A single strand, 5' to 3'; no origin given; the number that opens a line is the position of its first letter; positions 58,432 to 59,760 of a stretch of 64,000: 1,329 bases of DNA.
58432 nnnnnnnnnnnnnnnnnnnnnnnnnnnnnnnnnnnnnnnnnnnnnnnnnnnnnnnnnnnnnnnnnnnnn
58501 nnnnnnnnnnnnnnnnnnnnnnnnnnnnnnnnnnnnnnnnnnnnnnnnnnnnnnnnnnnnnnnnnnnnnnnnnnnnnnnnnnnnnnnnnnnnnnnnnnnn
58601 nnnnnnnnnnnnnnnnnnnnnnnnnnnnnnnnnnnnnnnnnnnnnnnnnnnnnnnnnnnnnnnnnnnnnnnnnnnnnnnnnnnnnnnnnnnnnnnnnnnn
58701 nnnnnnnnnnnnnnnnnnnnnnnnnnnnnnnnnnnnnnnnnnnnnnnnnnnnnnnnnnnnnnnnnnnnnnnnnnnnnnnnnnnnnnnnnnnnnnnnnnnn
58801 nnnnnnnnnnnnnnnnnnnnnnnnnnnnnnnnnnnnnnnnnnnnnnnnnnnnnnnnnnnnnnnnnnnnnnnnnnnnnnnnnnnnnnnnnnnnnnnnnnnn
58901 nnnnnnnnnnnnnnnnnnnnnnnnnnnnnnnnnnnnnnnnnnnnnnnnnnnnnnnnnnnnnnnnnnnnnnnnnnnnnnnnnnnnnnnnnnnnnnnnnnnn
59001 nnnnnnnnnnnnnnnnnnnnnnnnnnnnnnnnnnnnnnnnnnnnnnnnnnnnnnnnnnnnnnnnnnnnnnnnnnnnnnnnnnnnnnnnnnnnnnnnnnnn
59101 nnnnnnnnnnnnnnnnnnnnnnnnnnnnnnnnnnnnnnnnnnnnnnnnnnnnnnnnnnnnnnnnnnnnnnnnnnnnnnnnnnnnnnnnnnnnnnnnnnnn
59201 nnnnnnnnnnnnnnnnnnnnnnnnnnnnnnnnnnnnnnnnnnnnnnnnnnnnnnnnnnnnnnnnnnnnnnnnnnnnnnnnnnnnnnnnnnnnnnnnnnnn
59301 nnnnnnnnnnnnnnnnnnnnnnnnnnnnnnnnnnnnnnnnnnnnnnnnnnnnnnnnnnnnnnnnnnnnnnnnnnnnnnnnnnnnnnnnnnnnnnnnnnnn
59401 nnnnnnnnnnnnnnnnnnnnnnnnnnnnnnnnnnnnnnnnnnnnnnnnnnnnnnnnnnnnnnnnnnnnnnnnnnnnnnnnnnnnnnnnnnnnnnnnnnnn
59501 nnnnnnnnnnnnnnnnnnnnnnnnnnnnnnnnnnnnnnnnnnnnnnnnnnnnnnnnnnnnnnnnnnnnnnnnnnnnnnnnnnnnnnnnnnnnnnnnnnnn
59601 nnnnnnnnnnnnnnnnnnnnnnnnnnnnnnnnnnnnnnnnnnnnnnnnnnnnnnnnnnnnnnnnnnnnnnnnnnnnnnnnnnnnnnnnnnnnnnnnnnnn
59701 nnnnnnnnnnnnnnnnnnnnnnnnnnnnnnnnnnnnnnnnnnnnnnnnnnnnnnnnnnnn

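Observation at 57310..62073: Compact uncharacterised cluster: GT4 glycosyltransferase, two methyltransferases, a prenyltransferase-repeat protein, SCP2 protein and a UPF0016 transporter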

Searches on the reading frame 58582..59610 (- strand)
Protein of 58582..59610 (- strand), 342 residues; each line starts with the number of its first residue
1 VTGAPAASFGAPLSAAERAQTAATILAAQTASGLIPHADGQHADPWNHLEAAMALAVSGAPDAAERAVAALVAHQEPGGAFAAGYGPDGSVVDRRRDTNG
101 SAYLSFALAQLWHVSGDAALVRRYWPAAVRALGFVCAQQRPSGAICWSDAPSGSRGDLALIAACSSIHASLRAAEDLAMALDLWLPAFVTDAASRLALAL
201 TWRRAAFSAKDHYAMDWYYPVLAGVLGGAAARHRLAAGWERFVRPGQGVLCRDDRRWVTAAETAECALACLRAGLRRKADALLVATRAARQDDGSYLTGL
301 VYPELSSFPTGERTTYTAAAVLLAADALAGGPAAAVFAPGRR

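Call 3: search_protein_families(library=pfam, proteins=[window:58582-59610:-], max_evalue=0.01)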
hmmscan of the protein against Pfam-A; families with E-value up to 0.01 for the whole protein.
window:58582-59610:- (342 aa): 0 families

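Call 4: search_protein_families(library=ncbifam, proteins=[window:58582-59610:-], max_evalue=0.01)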
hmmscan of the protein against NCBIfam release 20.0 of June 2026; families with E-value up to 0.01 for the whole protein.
window:58582-59610:- (342 aa): 0 families

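Call 5: search_solved_structures(query=window:58582-59610:-, max_evalue=10, show_alignments=2)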
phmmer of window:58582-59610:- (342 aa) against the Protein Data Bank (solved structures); distinct sequences matched with E-value up to 10: 1.
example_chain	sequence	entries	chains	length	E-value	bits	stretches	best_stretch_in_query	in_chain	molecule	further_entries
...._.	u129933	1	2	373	4.1e-61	210.3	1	14-330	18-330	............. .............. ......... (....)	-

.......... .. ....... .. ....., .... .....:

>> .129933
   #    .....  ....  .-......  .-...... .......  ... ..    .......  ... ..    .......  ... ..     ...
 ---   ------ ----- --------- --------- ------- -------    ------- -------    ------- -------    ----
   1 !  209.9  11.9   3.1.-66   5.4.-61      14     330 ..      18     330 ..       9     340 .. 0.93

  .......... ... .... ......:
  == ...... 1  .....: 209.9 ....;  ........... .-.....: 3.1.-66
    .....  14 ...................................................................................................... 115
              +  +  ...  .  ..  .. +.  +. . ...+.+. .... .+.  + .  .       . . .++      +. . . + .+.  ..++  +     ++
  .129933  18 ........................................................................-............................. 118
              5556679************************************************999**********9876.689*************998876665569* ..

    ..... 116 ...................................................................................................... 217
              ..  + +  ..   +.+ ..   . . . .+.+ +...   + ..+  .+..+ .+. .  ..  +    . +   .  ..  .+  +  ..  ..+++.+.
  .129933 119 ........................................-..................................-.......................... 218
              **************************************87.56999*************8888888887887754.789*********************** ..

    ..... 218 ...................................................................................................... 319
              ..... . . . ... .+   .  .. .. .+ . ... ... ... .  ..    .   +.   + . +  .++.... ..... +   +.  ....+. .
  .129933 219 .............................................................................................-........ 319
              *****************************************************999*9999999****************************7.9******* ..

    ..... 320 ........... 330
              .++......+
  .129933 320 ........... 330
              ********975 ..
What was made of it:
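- The cluster contains an endo-mannosidase (call 5).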

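Call 6: find_homologous_proteins(query=window:58582-59610:-)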
Query window:58582-59610:- (342 aa): 2177 proteins with E <= 0.001 among 8000 candidates; the best 120 are listed.
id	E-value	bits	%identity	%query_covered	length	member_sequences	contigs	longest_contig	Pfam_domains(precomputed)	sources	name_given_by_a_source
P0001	3.7e-215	731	100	100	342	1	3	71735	-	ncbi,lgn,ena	-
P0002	7.7e-128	444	70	96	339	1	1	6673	-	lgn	-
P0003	1.6e-115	404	62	96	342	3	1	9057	-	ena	-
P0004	7.7e-108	379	58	99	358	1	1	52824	-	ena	-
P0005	2.7e-105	370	59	96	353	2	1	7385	-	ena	-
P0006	3.3e-105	370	61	95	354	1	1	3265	-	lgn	-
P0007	3.2e-102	360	59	94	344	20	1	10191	-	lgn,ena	-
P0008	1.1e-101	359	60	94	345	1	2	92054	-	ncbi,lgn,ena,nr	ncbi:MAG: prenyltransferase [Actinomycetota bacterium]|nr:prenyltransferase [Actinomycetota bacteriu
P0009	9.8e-100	352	58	94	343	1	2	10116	-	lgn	-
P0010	7.7e-91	323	56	95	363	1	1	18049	-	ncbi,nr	ncbi:MAG: hypothetical protein JWM85_2657 [Acidimicrobiaceae bacterium]|nr:hypothetical protein [Aci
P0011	2.2e-86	308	54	87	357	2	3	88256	-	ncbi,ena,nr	ncbi:MAG TPA: prenyltransferase/squalene oxidase repeat-containing protein [Acidimicrobiales bacteri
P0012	4.4e-86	307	55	93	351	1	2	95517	-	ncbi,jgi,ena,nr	ncbi:MAG TPA: hypothetical protein VKV23_00150 [Acidimicrobiales bacterium]|nr:hypothetical protein 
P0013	1.8e-84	302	53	96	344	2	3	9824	PF13249.13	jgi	-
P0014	1.3e-82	296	53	93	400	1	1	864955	-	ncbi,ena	-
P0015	3.7e-82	294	53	93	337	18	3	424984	-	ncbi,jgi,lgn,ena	jgi:hypothetical protein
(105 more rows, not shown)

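Call 19: find_encoding_contigs(protein=P0001, flank=10000, max_places=4)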
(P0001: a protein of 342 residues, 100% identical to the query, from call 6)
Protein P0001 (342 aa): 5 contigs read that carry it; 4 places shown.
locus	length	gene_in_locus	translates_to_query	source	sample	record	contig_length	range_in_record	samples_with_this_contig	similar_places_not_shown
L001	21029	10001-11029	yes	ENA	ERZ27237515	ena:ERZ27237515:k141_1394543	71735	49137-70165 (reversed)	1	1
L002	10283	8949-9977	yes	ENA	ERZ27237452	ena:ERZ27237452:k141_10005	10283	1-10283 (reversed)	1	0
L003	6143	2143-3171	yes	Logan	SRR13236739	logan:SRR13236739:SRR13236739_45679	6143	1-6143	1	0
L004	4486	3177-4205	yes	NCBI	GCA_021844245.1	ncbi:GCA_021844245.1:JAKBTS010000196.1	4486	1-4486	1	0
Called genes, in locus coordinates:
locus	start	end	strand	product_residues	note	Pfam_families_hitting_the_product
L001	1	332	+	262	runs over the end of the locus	PF03372:Exo_endo_phos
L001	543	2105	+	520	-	PF02310:B12-binding, PF04055:Radical_SAM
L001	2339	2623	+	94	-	PF01329:Pterin_4a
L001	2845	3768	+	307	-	PF20392:DUF6687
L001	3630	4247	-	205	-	PF22742:PspAB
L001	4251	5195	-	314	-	PF05569:Peptidase_M56 (weak), PF01435:Peptidase_M48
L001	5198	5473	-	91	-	PF22743:PspAA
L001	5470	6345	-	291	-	PF04012:PspA_IM30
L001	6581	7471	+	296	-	PF02585:PIG-L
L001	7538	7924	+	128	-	PF02036:SCP2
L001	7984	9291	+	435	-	PF13439:Glyco_transf_4, PF13579:Glyco_trans_4_4, PF20706:GT4-conflict, PF00534:Glycos_transf_1, PF13692:Glyco_trans_1_4, PF13524:Glyco_trans_1_2 (weak)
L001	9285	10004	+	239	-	PF01209:Ubie_methyltran, PF13489:Methyltransf_23, PF13847:Methyltransf_31, PF08241:Methyltransf_11, PF08242:Methyltransf_12, PF13649:Methyltransf_25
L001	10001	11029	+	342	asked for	-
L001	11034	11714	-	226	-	PF13578:Methyltransf_24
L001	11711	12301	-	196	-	PF01169:GDT1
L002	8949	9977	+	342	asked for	-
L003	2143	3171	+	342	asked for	-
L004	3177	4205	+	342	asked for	-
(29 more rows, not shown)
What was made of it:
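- On MMP biosynthetic gene cluster (manT, pmeT3, mmpH, meT1): The source is a metagenome-assembled contig (call 19).
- Checked: Gene callers start the GT4 at the ATG at 61627 (435 aa) rather than the GTG at 61654 (call 19).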

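Call 21: find_related_loci(query=A1, collection=genome_contigs, flank=8000)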
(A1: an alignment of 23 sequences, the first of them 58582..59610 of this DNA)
Query A1 (342 aa) in genome_contigs; peptide patterns used: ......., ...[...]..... (x = any residue, [..] = any of these).
600 stretches matched a pattern (row limit reached: there are more); 598 encode a relative of the query (tblastn E <= 1e-3); the best 80 are kept; 80 distinct loci.
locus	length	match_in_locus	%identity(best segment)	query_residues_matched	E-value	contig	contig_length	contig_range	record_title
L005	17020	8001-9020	58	5-337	4e-97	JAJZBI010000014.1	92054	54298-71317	MAG: Actinomycetes bacterium isolate HSP2.bin26 NODE_132_length_92054_cov_4.233239, whole genome shotgun sequence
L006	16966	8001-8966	59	17-337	2e-94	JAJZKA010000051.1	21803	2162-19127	MAG: Actinomycetes bacterium isolate LSA5.bin8 NODE_3390_length_21803_cov_3.375761, whole genome shotgun sequence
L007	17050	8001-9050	50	5-337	1e-84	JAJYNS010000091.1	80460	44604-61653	MAG: Actinomycetes bacterium isolate DBS2-4.bin87 NODE_434_length_80460_cov_17.9139, whole genome shotgun sequence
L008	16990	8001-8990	48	7-337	2e-81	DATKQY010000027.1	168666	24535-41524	MAG TPA_asm: Acidimicrobiales bacterium isolate SMAG_U14014 k141_700462, whole genome shotgun sequence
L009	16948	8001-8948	49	13-330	2e-80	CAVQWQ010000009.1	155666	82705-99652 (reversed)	MAG: uncultured Actinomycetes bacterium isolate MFD01872.bin.2.262 genome assembly, contig: contig_134540, whole genome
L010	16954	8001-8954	53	19-337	8e-80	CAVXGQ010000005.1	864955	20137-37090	MAG: uncultured Acidimicrobiaceae bacterium isolate MFD04492.bin.1.56 genome assembly, contig: contig_8360, whole genome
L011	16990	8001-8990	50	10-337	2e-78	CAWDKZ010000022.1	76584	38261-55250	MAG: uncultured Acidimicrobiaceae bacterium isolate MFD04492.bin.2.18 genome assembly, contig: contig_8350, whole genome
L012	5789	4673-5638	48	13-335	4e-78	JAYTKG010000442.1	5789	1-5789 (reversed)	MAG: Acidimicrobiia bacterium isolate GFS_3107 GFS_3107_441, whole genome shotgun sequence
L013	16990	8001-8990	46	7-337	3e-77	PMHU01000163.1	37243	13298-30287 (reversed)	MAG: Acidimicrobiaceae bacterium isolate palsa_688 73.20120600_P2M.43_contig_743, whole genome shotgun sequence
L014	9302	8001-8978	47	13-338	1e-77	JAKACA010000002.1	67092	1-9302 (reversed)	MAG: Actinomycetes bacterium isolate WH2.bin64 NODE_555_length_67092_cov_1.939864, whole genome shotgun sequence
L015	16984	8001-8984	45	13-339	3e-77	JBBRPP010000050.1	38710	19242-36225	MAG: Acidimicrobiales bacterium isolate La1_metabat2.448 LA1C_B2.448_k141_2319525L_38710_cov_31.0429, whole genome shotg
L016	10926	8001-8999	45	7-339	9e-77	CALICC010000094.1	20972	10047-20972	MAG: uncultured Ilumatobacter sp. isolate R2_Bin_METABAT__114_1 genome assembly, contig: c_000000902224, whole genome sh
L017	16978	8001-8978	47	13-337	1e-76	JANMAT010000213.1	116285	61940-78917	MAG: Actinomycetes bacterium isolate OTE_1_metabat_490 OTE_1_k141_145093, whole genome shotgun sequence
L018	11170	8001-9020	46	3-333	9e-77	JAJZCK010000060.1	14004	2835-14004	MAG: Actinomycetes bacterium isolate JA2.bin26 NODE_2701_length_14004_cov_2.010953, whole genome shotgun sequence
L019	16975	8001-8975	48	12-337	2e-76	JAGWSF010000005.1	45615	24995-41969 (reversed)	MAG: Acidobacteriota bacterium isolate REEB343 k141_75735, whole genome shotgun sequence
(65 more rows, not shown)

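Call 53: search_dna_similar(query=window:58582-59610:-, collection=plasmids, mode=protein, max_rows=20)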
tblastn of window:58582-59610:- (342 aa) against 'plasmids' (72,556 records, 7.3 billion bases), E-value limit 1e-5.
Records with a match: 1; places in all: 1; records where one place covers at least 80% of the query: 1.
Best place of each record, by identity: <60% 1.
By first word of the organism name: Nonomuraea 1.
By predicted mobility (MOB-suite, as given by PLSDB): non-mobilizable 1.
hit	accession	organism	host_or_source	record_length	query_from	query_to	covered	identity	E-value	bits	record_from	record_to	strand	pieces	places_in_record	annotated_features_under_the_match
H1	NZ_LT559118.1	Nonomuraea gerenzanensis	-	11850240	33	317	83%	38.2%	8e-25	112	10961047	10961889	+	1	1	none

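Call 54: get_annotated_region(hit=H1, flank=6000)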
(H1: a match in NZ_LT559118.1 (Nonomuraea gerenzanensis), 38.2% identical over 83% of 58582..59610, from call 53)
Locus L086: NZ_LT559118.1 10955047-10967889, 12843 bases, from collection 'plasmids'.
description: Nonomuraea gerenzanensis isolate nono1 plasmid I, complete sequence
organism: Nonomuraea gerenzanensis (NCBI taxid 93944)
taxonomy: Bacteria; Actinomycetota; Actinomycetes; Streptosporangiales; Streptosporangiaceae; Nonomuraea; Nonomuraea gerenzanensis
host: -; source: -; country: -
typing (MOB-suite, as given by PLSDB): non-mobilizable
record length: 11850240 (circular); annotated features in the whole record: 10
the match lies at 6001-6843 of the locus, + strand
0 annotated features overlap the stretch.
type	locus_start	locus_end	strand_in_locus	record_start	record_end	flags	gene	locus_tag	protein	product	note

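Call 55: predict_structure(alignment_id=A1)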
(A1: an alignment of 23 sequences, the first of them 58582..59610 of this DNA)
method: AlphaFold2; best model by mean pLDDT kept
length: 342 residues; sequences in the alignment: 23
mean_pLDDT: 94.7   pTM: 0.92
mean pLDDT of the five models: 94.7, 94.6, 94.1, 94.1, 93.9
residues with pLDDT >= 90: 316; 70-90: 13; 50-70: 3; < 50: 10
segments of 3 or more residues with pLDDT < 50: 1-8
pLDDT, mean of each block of 10 residues (from residue 1): 47 93 98 96 97 98 98 98 97 96 98 97 99 98 93 84 98 98 98 98 95 97 96 98 98 96 98 97 97 98 96 97 97 87 44
secondary structure, 60 per line:
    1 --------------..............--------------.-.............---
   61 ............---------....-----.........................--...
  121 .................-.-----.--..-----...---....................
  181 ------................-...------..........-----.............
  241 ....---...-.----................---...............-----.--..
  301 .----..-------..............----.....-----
elements in order: H15-28 H45-57 H61-72 E82-85 E91-97 H98-115 H118-137 H161-180 H187-202 H214-222 H228-242 E248-250 E257-259 H260-272 H276-289 E299-301 H315-328 H333-337

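Call 59: fold_search(model_id=the predicted structure, library=pdb)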
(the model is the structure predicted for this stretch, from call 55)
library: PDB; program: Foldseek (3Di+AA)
matches with E <= 10: 796; with E <= 0.001: 280
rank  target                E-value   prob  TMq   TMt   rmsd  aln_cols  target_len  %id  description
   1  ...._B                1.6e-28  1.00  0.90  0.90   1.7       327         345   40  Methylmannose polysaccharide hydrolase MmpH from M. hassiacum (released 2023-01-25)
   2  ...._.                2.3e-28  1.00  0.91  0.90   1.7       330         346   40  Methylmannose polysaccharide hydrolase MmpH from M. hassiacum (released 2023-01-25)
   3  8hmm                  6.1e-09  1.00  0.66  0.37   4.4       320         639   13  Crystal structure of AoRhaA (released 2023-12-06)
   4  8iwd_A                8.4e-08  1.00  0.69  0.39   5.1       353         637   18  Aspergillus niger Rha-2 (released 2024-04-03)
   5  7c25                  1.5e-07  1.00  0.73  0.67   4.7       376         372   16  Glycosidase Wild Type at pH8.0 (released 2021-05-12)
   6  8iwf_A                1.5e-07  1.00  0.67  0.38   5.0       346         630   17  Aspergillus niger Rha-2 and pNPR (released 2024-04-03)
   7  5z3b                  2.0e-07  1.00  0.70  0.65   5.8       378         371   17  Glycosidase Y48F (released 2019-05-15)
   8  6ttj_L                3.0e-07  1.00  0.69  0.56   5.8       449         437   10  Neutral invertase 2 from Arabidopsis thaliana (released 2020-03-11)
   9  5z3c                  3.1e-07  1.00  0.72  0.66   5.7       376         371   16  Glycosidase E178A (released 2019-05-15)
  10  2z07_B                3.1e-07  1.00  0.70  0.60   5.4       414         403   12  Crystal structure of uncharacterized conserved protein from Thermus thermophilus HB8 (released 2007-11-13)
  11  5gop_B                3.1e-07  1.00  0.63  0.51   5.9       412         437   14  Crystal structure of alkaline invertase InvA from Anabaena sp. PCC 7120 complexed with sucrose (released 2016-11-02)
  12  5goo_C                3.1e-07  1.00  0.64  0.50   6.2       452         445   12  Crystal structure of alkaline invertase InvA from Anabaena sp. PCC 7120 complexed with fructose (released 2016-11-02)
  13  6ttj_A                3.3e-07  1.00  0.68  0.55   6.1       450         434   10  Neutral invertase 2 from Arabidopsis thaliana (released 2020-03-11)
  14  5z3a                  3.4e-07  1.00  0.73  0.67   4.7       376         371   16  Glycosidase Wild Type (released 2019-05-15)
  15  7c24                  3.8e-07  1.00  0.73  0.68   4.7       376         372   16  Glycosidase F290Y at pH8.0 (released 2021-05-12)
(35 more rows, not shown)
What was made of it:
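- On MmpH (MMP alpha-(1->4)-endomannosidase): The AF2 model has pLDDT 94.7 and TM 0.90 to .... (calls 55, 59).
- On Prenyltransferase / squalene-oxidase-repeat (terpene cyclase-like) proteins: Terpene synthases reach TM 0.54-0.56, against 0.90 for MmpH (call 59).
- Closest known: Class II terpene cyclase / prenyltransferase alpha-alpha toroids. Different: Structural similarity is much lower, at TM 0.54-0.56 (call 59).
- The AF2 model superposes on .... at TM 0.90 (calls 55, 59).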

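Call 64: search_protein_families(library=pfam, proteins=[L005:5199-5861:+, L005:5001-5579:-, L010:821-2128:+, L010:2171-3076:+, L010:2229-3734:+, L010:3668-6109:-, L010:4220-5905:+, L010:755-1534:-], max_evalue=0.001)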
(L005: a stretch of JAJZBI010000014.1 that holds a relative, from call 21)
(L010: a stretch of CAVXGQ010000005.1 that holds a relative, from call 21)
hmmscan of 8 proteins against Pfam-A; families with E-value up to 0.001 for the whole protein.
L005:5199-5861:+ (220 aa): 4 families
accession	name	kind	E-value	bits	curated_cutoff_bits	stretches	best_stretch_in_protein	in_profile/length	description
PF00196.25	GerE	-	5.6e-14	51.9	23.5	1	160-214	3-57/57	Bacterial regulatory proteins, luxR family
PF13384.12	HTH_23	-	7.1e-06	26.1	24.6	1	163-197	6-40/50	Homeodomain-like domain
PF08281.18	Sigma70_r4_2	-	7.5e-05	22.7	25.7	1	162-196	13-48/54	Sigma-70, region 4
PF13551.12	HTH_29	-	0.00023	21.6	28.1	1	165-198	2-36/64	Winged helix-turn helix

L005:5001-5579:- (192 aa): 0 families

L010:821-2128:+ (435 aa): 2 families
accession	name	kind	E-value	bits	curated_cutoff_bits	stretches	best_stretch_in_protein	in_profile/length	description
PF03448.22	MgtE_N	-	4.6e-21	75.7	25.9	1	196-298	1-101/102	MgtE intracellular N domain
PF00571.33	CBS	-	8.7e-18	64.8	24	1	366-419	2-55/57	CBS domain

L010:2171-3076:+ (301 aa): 0 families

L010:2229-3734:+ (501 aa): 3 families
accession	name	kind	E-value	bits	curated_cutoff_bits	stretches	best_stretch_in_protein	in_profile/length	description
PF08386.16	Abhydrolase_4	-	1e-27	96.7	21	1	398-498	2-103/103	TAP-like protein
PF00561.26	Abhydrolase_1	-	1.5e-17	64.6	25.8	1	87-271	3-138/245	alpha/beta hydrolase fold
PF12697.13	Abhydrolase_6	-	0.00026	22.1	26.3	0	307-473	148-208/217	Alpha/beta hydrolase family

L010:3668-6109:- (813 aa): 0 families

L010:4220-5905:+ (561 aa): 1 family
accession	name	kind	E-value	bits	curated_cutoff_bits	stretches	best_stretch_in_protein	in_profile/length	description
PF01566.24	Nramp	-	1.6e-79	268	29.8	1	83-437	1-356/357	Natural resistance-associated macrophage protein-like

L010:755-1534:- (259 aa): 0 families

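Call 70: search_protein_representatives(protein=window:58582-59610:-)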
Query: 342 residues. Proteins with E-value up to 0.001 (for the whole library): 1113; up to 1e-10: 523; up to 1e-30: 110. The best 150 are listed.
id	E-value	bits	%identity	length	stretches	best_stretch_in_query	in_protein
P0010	2.4e-91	322.8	56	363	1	8-338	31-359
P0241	1.4e-84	300.6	54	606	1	16-328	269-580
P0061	1.3e-75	271.1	49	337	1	21-340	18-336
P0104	5.3e-74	265.8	49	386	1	13-337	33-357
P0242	3.6e-72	259.8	48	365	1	10-338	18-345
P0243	1.2e-70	254.8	45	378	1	11-337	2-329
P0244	7.5e-70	252.2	50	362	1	8-335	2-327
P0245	1.3e-66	241.6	49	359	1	11-339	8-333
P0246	3.7e-63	230.2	44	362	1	12-336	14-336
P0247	3.0e-62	227.2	41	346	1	12-339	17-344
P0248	4.2e-58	213.6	41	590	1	19-337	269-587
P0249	4.5e-58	213.5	42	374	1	5-334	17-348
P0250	7.1e-58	212.8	43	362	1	4-338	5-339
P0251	4.1e-57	210.3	44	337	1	11-330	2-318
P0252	1.2e-56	208.8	41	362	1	7-339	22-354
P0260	1.5e-51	192.0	39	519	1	10-338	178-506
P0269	4.3e-49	184.0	44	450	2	90-334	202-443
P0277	2.1e-45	171.8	40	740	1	11-337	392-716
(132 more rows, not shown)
